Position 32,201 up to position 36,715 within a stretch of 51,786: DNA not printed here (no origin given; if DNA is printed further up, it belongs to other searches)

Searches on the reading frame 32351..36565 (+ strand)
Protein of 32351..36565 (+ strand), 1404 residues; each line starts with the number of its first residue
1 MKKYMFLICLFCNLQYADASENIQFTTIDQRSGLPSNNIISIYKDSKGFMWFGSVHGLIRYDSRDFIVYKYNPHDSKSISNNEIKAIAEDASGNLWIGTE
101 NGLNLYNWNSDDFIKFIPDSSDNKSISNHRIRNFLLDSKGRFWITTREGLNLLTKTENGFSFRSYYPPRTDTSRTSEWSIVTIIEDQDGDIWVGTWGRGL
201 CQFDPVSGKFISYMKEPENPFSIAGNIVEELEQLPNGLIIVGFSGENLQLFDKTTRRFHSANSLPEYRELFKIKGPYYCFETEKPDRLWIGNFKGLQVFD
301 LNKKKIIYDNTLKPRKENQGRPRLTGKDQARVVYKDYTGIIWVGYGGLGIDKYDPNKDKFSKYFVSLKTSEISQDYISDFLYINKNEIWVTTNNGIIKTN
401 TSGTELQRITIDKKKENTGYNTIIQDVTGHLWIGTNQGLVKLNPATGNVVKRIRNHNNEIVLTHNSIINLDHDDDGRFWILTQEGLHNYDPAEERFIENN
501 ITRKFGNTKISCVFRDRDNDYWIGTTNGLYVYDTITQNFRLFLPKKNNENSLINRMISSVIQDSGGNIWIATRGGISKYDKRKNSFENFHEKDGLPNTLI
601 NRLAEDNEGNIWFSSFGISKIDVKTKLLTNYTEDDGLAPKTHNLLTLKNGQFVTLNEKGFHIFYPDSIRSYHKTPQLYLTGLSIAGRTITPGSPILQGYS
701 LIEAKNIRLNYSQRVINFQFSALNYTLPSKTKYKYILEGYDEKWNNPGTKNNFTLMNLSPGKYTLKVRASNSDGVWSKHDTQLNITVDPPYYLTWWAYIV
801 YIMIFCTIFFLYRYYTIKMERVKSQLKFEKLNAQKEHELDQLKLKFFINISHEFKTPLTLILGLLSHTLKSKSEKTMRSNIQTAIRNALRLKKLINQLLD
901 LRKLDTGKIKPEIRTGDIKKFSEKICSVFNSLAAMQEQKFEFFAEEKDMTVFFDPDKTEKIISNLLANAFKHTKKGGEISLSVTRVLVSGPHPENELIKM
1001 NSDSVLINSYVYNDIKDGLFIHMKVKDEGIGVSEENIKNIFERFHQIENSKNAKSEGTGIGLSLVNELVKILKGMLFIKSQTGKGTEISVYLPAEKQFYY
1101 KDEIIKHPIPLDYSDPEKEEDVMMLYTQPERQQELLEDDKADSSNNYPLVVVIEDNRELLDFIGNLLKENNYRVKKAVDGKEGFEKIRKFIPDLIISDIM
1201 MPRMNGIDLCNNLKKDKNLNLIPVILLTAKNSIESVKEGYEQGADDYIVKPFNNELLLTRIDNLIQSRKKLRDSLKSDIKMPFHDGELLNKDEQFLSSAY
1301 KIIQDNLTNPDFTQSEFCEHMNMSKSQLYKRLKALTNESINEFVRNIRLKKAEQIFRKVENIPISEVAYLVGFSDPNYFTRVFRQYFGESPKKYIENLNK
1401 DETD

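Call 8: search_protein_families(library=pfam, proteins=[window:32351-36565:+], max_evalue=0.001)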
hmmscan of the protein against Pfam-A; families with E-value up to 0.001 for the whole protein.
window:32351-36565:+ (1404 aa): 9 families
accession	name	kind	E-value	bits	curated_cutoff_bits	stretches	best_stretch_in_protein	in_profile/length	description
PF07494.17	Reg_prop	-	3.3e-40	131.4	20.4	2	79-101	2-24/24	Two component regulator propeller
PF00072.30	Response_reg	-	9.2e-28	97.1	30.2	1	1150-1261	1-110/111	Response regulator receiver domain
PF02518.31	HATPase_c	-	8.1e-22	78.2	26.4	1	954-1095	2-110/111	Histidine kinase-, DNA gyrase B-, and HSP90-like ATPase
PF12833.13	HTH_18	-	5.4e-19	68.7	33.6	1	1318-1396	2-79/80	Helix-turn-helix domain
PF07495.19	Y_Y_Y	-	2.1e-18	66.4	26.6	1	724-787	1-64/65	Y_Y_Y domain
PF00165.29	HTH_AraC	-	2e-14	53.7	26.6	1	1361-1395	8-41/42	Bacterial regulatory helix-turn-helix proteins, AraC family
PF08450.18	SGL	-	7.3e-13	49.1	26.3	1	522-658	7-146/246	SMP-30/Gluconolactonase/LRE-like region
PF00512.31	HisKA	-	1.2e-12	48.1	26.9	1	843-907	2-66/66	His Kinase A (phospho-acceptor) domain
PF23748.1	Beta-prop_LRRK2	-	0.0007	19.1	26.9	0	75-102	267-294/359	LRRK2 beta propeller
